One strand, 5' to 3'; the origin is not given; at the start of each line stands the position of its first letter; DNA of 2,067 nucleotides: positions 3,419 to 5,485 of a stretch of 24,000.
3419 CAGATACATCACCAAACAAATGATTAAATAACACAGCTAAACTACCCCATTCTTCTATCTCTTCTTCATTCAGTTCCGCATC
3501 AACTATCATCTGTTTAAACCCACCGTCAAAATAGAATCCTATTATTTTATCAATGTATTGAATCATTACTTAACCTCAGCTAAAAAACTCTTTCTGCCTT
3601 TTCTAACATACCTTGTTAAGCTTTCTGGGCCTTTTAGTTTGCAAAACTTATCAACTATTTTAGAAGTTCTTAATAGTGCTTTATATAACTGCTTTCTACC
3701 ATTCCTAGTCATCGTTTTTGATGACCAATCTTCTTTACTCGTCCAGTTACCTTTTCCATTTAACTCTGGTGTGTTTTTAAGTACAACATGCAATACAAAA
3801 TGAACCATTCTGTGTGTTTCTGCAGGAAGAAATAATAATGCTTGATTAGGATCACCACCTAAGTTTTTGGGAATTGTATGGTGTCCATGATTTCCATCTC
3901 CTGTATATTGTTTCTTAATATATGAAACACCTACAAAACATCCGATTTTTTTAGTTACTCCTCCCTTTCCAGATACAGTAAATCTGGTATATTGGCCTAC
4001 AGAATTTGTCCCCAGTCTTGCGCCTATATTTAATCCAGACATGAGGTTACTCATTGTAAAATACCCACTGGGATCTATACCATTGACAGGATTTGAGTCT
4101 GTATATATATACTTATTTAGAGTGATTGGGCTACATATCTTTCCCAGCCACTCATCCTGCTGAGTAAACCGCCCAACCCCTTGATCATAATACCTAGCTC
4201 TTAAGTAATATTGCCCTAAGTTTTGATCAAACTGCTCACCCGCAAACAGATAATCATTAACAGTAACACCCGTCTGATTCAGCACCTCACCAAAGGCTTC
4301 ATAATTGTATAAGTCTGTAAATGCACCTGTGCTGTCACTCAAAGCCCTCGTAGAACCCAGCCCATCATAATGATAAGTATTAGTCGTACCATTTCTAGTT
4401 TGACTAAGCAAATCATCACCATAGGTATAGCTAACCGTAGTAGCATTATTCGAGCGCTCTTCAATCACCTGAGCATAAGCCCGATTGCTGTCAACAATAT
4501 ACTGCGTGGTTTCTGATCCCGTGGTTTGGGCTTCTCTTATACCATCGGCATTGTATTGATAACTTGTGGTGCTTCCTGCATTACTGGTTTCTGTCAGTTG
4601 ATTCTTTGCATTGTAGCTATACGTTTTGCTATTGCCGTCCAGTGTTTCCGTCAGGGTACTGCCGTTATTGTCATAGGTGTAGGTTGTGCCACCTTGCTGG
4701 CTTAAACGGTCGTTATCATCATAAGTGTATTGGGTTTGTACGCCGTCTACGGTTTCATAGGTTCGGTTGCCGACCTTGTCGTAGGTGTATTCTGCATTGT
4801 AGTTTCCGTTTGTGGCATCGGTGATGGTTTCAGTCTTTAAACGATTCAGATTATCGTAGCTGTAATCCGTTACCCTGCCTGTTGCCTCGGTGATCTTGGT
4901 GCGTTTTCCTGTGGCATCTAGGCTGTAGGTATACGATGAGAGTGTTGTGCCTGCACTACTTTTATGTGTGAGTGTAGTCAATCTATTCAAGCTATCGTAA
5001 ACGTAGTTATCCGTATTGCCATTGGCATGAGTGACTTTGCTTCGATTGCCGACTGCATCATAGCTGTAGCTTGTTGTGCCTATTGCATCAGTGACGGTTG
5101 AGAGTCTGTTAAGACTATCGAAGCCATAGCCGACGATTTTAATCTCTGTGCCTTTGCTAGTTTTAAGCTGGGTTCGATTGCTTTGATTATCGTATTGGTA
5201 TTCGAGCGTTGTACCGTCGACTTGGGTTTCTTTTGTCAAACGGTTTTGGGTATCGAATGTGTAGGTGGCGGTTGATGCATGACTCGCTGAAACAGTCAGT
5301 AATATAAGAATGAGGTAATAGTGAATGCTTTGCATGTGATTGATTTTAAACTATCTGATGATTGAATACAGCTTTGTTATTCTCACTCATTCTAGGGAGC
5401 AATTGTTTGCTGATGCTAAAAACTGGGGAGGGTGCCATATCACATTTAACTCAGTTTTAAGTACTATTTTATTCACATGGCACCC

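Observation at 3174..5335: Unusually short RHS toxin with a signal-peptide-like N-terminus and a GHH/AHH-type nuclease-like tip, plus an overlapping immunity gene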

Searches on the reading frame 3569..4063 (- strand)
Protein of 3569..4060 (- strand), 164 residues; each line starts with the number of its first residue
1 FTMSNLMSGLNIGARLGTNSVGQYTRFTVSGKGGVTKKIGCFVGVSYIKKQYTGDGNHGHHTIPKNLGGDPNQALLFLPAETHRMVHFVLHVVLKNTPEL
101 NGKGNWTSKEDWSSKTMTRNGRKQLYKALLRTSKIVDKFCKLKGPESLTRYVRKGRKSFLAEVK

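Call 5: search_protein_families(library=pfam, proteins=[window:3569-4060:-], max_evalue=10)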
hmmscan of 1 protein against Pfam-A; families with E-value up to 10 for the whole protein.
seq(164 aa): 1 family
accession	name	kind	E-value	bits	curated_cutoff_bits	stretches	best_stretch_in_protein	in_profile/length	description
PF05746.21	DALR_1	-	0.076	13.5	22.3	1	105-154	17-66/117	DALR anticodon binding domain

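Call 26: search_protein_representatives(alignment_id=A1)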
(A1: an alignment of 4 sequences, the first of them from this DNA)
Query: 4 sequences, 167 profile positions. Proteins with E-value up to 0.001 (for the whole library): 97; up to 1e-10: 38; up to 1e-30: 10. The best 97 are listed.
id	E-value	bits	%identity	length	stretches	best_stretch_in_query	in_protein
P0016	1.5e-82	291.7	-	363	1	2-167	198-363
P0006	1.9e-77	275.1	-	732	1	2-166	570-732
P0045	8.7e-64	230.6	-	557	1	6-166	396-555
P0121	1.7e-61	223.1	-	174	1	2-164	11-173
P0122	1.3e-55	204.0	-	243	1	1-164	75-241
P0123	1.4e-50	187.7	-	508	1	2-163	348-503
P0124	6.8e-46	172.4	-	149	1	34-165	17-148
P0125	3.5e-44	166.8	-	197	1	28-165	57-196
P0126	1.4e-43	164.9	-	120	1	49-164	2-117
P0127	1.1e-35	139.2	-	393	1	14-165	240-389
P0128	1.2e-28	116.2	-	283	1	18-158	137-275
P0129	3.3e-27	111.6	-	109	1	72-164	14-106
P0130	4.7e-27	111.1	-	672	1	14-160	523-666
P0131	1.1e-26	109.9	-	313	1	6-158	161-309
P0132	5.1e-26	107.7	-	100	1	71-164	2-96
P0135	3.4e-22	95.3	-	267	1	32-164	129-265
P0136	6.2e-22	94.4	-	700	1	4-164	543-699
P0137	1.8e-21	92.9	-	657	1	3-163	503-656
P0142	6.4e-19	84.6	-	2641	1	30-165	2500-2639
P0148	7.8e-14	68.1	-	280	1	28-156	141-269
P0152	1.8e-12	63.6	-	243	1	39-151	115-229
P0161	2.0e-08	50.5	-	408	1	59-160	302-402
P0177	1.0e-05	41.7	-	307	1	12-140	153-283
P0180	1.9e-05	40.8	-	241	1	28-150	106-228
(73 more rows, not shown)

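Call 36: search_solved_structures(query=A4, max_evalue=10, show_alignments=2)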
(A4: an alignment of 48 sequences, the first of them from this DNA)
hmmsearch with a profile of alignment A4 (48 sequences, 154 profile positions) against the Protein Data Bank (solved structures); distinct sequences matched with E-value up to 10: 3.
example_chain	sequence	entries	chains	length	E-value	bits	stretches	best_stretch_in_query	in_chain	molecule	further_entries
6ghc_A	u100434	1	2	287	0.02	17.9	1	49-81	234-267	5-methylcytosine-specific restriction enzyme A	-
6me0_C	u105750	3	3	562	0.051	16.7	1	50-81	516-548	Maturase reverse transcriptase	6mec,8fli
4uhp_A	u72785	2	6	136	0.16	15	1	49-85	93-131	LARGE COMPONENT OF PYOCIN AP41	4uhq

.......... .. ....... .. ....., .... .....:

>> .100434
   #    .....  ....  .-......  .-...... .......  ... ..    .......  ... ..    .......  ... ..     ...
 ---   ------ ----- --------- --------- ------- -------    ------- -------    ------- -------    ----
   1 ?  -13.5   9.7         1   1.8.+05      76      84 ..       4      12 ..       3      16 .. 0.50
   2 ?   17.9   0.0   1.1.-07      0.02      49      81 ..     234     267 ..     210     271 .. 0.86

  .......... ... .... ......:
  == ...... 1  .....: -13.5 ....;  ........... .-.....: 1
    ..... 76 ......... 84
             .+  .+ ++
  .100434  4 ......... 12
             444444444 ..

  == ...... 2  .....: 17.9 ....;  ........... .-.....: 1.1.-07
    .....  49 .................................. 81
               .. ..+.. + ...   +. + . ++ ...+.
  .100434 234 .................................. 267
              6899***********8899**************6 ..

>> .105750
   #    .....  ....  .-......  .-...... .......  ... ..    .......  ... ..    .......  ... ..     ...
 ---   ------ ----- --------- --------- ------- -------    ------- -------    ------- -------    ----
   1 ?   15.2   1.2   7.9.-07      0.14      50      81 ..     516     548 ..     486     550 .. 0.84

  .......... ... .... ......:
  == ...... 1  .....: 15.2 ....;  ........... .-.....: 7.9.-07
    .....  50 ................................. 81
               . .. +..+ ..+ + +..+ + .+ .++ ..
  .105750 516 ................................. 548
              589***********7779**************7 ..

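Call 37: list_cluster_members(proteins=[P0136, P0137, P0148, P0152, P0180, P0161, P0177, P0135, P0142, P0092])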
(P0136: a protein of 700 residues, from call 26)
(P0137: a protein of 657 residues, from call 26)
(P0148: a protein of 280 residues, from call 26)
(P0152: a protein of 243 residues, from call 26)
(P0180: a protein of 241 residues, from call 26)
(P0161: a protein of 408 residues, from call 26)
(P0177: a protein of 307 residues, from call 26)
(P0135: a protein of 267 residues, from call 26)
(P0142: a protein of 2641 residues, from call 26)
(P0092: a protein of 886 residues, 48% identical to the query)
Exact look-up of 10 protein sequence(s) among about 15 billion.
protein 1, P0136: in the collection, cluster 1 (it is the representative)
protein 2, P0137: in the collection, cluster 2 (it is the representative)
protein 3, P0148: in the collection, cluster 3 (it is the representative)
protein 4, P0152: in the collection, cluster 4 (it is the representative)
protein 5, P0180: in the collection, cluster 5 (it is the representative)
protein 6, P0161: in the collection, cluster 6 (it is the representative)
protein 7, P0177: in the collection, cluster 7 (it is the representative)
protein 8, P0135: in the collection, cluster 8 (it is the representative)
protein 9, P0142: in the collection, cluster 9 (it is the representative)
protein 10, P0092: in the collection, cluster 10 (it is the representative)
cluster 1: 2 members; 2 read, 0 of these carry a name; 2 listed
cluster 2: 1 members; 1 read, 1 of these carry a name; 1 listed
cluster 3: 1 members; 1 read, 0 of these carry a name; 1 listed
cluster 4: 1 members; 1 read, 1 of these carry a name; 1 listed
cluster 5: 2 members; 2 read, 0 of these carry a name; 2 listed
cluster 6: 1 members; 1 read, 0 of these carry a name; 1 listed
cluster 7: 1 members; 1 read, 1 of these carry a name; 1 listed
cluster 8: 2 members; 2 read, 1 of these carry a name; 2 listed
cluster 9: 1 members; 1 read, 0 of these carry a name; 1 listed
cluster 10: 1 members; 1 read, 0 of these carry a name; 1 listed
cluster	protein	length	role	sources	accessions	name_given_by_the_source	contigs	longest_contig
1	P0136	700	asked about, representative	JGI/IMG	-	-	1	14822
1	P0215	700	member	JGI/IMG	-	-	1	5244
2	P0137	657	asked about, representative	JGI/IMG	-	RHS repeat-associated protein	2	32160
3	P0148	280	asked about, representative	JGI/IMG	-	-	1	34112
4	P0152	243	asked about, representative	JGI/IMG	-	hypothetical protein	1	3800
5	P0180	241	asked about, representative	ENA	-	-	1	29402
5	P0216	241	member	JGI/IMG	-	-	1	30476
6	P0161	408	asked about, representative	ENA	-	-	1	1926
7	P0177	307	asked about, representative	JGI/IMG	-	RHS repeat-associated protein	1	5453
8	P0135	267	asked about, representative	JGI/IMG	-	hypothetical protein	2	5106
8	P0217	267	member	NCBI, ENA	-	-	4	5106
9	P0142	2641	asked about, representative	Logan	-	-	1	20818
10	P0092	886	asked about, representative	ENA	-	-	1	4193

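Call 38: find_encoding_contigs(protein=P0137, flank=8000, max_places=2)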
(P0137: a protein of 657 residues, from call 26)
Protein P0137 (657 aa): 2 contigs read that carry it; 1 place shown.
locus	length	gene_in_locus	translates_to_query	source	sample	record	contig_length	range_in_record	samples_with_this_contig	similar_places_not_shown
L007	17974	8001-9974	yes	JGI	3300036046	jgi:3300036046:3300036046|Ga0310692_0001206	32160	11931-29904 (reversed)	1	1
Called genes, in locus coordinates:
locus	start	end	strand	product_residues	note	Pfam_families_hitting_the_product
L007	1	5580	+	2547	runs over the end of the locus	PF22352:K319L-like_PKD (weak), PF13385:Laminin_G_3, PF16640:Big_3_5 (weak), PF17957:Big_7, PF05593:RHS_repeat, PF25023:TEN_YD-shell (weak), PF05593:RHS_repeat, PF25023:TEN_YD-shell, +4 more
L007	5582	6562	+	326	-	PF12799:LRR_4 (faint), PF25019:LRR_R13L1-DRL21 (faint), PF23598:LRR_14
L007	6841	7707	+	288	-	-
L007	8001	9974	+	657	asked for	PF25023:TEN_YD-shell (weak), PF05593:RHS_repeat (weak)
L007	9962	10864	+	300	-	-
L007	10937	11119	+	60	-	-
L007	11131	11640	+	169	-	-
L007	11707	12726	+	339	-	-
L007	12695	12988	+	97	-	-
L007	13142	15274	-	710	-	PF02922:CBM_48, PF00128:Alpha-amylase (weak), PF21331:Isoamylase_C (weak)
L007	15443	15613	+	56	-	-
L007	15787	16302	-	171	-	-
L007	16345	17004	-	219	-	-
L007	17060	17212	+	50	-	-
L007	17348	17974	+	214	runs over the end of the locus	PF07638:Sigma70_ECF, PF04542:Sigma70_r2, PF04545:Sigma70_r4, PF08281:Sigma70_r4_2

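Call 39: find_encoding_contigs(protein=P0136, flank=8000, max_places=2)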
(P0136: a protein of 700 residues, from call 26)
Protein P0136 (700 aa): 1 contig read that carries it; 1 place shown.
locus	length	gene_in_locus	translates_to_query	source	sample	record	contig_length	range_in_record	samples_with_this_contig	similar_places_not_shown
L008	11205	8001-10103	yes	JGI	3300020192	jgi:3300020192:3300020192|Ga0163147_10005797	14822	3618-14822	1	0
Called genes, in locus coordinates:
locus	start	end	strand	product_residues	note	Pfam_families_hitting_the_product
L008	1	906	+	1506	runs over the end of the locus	?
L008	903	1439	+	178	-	PF14567:SUKH_5 (weak), PF09346:SMI1_KNR4, PF14568:SUKH_6 (weak)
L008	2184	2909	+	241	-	-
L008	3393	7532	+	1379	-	PF05593:RHS_repeat (weak), PF25023:TEN_YD-shell, PF05593:RHS_repeat, PF25023:TEN_YD-shell, PF05593:RHS_repeat, PF25023:TEN_YD-shell (weak)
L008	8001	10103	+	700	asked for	PF05593:RHS_repeat (weak), PF25023:TEN_YD-shell (faint)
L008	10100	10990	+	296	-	-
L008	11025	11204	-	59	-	?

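Call 41: predict_structure(alignment_id=A4)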
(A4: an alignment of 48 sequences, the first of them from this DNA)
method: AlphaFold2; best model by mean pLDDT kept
length: 165 residues; sequences in the alignment: 48
mean_pLDDT: 77.3   pTM: 0.71
mean pLDDT of the five models: 77.3, 77.3, 75.9, 75.6, 72.8
residues with pLDDT >= 90: 81; 70-90: 25; 50-70: 28; < 50: 31
segments of 3 or more residues with pLDDT < 50: 15-36, 47-52
pLDDT, mean of each block of 10 residues (from residue 1): 61 49 37 48 51 57 92 88 90 96 94 95 97 94 90 94 83
secondary structure, 60 per line:
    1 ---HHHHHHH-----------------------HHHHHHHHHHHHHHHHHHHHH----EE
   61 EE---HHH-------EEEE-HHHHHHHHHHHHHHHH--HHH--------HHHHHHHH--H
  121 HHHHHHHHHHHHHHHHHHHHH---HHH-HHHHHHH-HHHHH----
elements in order: H4-10 H34-54 E59-62 E76-79 H81-96 H110-117 H120-141 H149-155 H157-161

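Call 53: fold_search(model_id=the predicted structure, library=pdb)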
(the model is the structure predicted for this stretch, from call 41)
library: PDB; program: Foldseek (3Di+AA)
matches with E <= 10: 13; with E <= 0.001: 0
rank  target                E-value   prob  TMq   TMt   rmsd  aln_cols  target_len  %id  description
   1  3rio                  4.0e+00  0.04  0.15  0.15  11.7        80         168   11  Crystal structure of GlcT CAT-PRDI (released 2012-05-09)
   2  8zxd_A                4.2e+00  0.02  0.18  0.10  18.7       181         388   11  the Planar Cell Polarity Core Protein Vangl1 (released 2024-11-27)
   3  2qrw_A                6.2e+00  0.07  0.30  0.38   8.8       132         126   11  Crystal structure of Mycobacterium tuberculosis trHbO WG8F mutant (released 2007-11-06)
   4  9hcj_R0               6.5e+00  0.02  0.18  0.04  11.6       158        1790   13  D. discoideum nuclear pore complex (released 2024-12-25)
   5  3hc1                  7.2e+00  0.02  0.19  0.12  11.2       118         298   18  Crystal structure of HDOD domain protein with unknown function (NP_953345.1) from GEOBACTER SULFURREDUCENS at 1.90 A res (released 2009-06-02)
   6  8j07_q                7.2e+00  0.01  0.17  0.14  18.3       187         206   12  96nm repeat of human respiratory doublet microtubule and associated axonemal complexes (released 2023-07-26)
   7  5u91_B                7.6e+00  0.02  0.15  0.10  15.3       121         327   14  Crystal structure of Tre/loxLTR complex (released 2017-07-26)
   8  8wql_QG               8.1e+00  0.05  0.27  0.26   9.3       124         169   11  In situ PBS-PSII supercomplex from cyanobacterial Spirulina platensis (released 2024-07-31)
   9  1pvr_A                8.1e+00  0.03  0.16  0.10  10.7        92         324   14  BASIS FOR A SWITCH IN SUBSTRATE SPECIFICITY: CRYSTAL STRUCTURE OF SELECTED VARIANT OF CRE SITE-SPECIFIC RECOMBINASE, L (released 2004-02-17)
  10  1x3o                  9.0e+00  0.02  0.17  0.28  10.6        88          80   11  Crystal structure of the acyl carrier protein from thermus thermophilus HB8 (released 2006-05-16)
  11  9k6o_C                9.5e+00  0.04  0.23  0.34   7.6        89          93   19  Crystal structure of designed zinc-induced homopentamer C5-Zn1-HEHE-1 (released 2025-10-22)
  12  6wa5_MODEL_1_A        9.5e+00  0.04  0.24  0.30  10.8       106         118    7  Solution NMR Structure of the G4L/Q5K/G6S (NOS) Unmyristoylated Feline Immunodeficiency Virus Matrix Protein (released 2020-07-22)
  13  4f0u_A                9.5e+00  0.01  0.17  0.18  14.7       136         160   12  X-Ray Crystal Structure of Allophycocyanin from Synechococcus elongatus PCC 7942 (released 2013-03-06)

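Call 54: search_protein_families(library=pfam, alignment_id=A4, max_evalue=5)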
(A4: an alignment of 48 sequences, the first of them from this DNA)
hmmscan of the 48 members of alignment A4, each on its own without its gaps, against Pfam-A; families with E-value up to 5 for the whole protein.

A. member 1, seq(165 aa): 1 family
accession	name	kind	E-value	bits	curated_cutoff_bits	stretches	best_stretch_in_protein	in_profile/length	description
PF05746.21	DALR_1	-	0.077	13.5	22.3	1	106-155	17-66/117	DALR anticodon binding domain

B. families by the number of members that match (of 48 scanned): 13 families
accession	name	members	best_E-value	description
PF11962.13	Peptidase_G2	1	0.0023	Peptidase_G2, IMC autoproteolytic cleavage domain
PF15003.11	HAUS2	1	0.007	HAUS augmin-like complex subunit 2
PF23050.1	KH_N4BP1_1st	1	0.008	N4BP1, first type I KH-domain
PF25684.1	Mycobacteriophage_Gp53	1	0.017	Mycobacteriophage Gene 53 protein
PF22927.2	INT1_R3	1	0.033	Integrator complex subunit 1, R3 domain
PF10087.14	DUF2325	1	0.073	Uncharacterized protein conserved in bacteria (DUF2325)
PF13106.11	DUF3961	1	0.074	Domain of unknown function (DUF3961)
PF05746.21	DALR_1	1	0.077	DALR anticodon binding domain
PF18030.7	Rimk_N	1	0.091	RimK PreATP-grasp domain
PF03745.19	DUF309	1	0.13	Domain of unknown function (DUF309)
PF21451.2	NCAP_ISAV_N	1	0.17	Salmon anemia virus nucleoprotein N-terminal domain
PF11554.13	DUF3232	1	0.24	Protein of unknown function (DUF3232)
PF01844.29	HNH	1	0.58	HNH endonuclease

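Call 72: find_encoding_contigs(protein=P0123, flank=4000, max_places=2)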
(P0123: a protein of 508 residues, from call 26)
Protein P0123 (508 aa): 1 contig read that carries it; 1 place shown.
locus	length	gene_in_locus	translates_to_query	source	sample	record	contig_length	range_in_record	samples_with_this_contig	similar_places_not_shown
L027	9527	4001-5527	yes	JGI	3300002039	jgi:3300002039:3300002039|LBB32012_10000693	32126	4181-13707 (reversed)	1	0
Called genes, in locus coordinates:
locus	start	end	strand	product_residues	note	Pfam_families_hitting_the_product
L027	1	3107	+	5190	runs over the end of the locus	PF17963:Big_9, PF17803:Cadherin_4, PF17963:Big_9, PF17803:Cadherin_4, PF17892:Cadherin_5, PF17963:Big_9, PF17803:Cadherin_4, PF17892:Cadherin_5, +24 more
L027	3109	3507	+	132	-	-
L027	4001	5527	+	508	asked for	PF05593:RHS_repeat (faint)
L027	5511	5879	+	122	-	-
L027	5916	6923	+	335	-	-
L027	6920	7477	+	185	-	-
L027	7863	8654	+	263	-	-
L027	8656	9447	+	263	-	-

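Call 73: find_encoding_contigs(protein=P0121, flank=4000, max_places=2)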
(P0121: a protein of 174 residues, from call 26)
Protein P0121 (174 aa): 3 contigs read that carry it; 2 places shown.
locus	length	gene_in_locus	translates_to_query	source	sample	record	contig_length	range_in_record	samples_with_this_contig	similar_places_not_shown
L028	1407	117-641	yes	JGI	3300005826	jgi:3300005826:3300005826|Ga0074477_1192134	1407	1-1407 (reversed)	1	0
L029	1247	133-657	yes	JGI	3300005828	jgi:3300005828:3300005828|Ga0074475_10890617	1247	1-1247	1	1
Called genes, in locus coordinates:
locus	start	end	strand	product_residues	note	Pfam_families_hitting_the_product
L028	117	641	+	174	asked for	-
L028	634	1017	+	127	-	-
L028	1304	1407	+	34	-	?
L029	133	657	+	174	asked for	-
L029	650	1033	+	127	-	-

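Call 80: find_homologous_proteins(query=A4, max_evalue=0.001)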
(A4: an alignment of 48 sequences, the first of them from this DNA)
Query A4 (48 sequences) (165 aa, profile of the alignment): 4 proteins with E <= 0.001 among 2605 candidates.
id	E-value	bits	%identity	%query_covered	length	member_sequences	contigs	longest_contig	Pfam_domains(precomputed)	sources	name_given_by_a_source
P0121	1.5e-46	176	56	99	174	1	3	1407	-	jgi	-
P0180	3.6e-30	123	32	51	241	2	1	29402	-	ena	-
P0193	7.3e-26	109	29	50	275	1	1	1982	-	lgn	-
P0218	1.9e-19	88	70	61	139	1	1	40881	-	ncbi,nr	ncbi:MAG: hypothetical protein GY875_24545 [Gammaproteobacteria bacterium]|nr:hypothetical protein [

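Call 88: search_protein_families(library=ncbifam, alignment_id=A4, max_evalue=5)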
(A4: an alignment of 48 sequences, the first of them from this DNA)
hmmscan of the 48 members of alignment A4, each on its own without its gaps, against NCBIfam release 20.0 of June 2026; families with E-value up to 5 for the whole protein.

A. member 1, seq(165 aa): 0 families

B. families by the number of members that match (of 48 scanned): 13 families
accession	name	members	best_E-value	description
NF040563.1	guided_IscB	1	0.023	RNA-guided endonuclease IscB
NF033648.1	blaOXA-274_like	1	0.029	OXA-274 family carbapenem-hydrolyzing class D beta-lactamase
NF033653.1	blaOXA-266_like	1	0.1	OXA-266 family class D beta-lactamase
TIGR04332.1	gamma_Glu_sys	1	0.1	poly-gamma-glutamate system protein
NF001645.0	PRK00420.1-2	1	0.11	hypothetical protein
TIGR03212.1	uraD_N-term-dom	1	0.12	allantoinase PuuE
NF041039.1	FslC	1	0.13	rhizoferrin biosystnesis N-citrylornithine decarboxylase FslC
NF043016.1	DigluglyOctase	1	0.14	diglucosylglycerate octanoyltransferase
TIGR00163.1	PS_decarb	1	0.16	archaetidylserine decarboxylase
NF008480.0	PRK11380.1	1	0.16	hypothetical protein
NF041662.1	ampC_Kaer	1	0.19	AmpC-Kaer family extended-spectrum class C beta-lactamase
NF047682.1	LIC12628_fam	1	0.25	LIC12628 family protein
NF047830.1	lanti_ElxA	1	0.28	epilancin family lantibiotic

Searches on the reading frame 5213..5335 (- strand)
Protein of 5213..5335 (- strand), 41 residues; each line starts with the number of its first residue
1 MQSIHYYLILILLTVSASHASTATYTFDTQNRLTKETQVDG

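Call 57: find_homologous_proteins(query=window:5213-5335:-, max_evalue=10)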
Query seq(41 aa): no candidate shares three 5-residue words with the query. No homologue found.
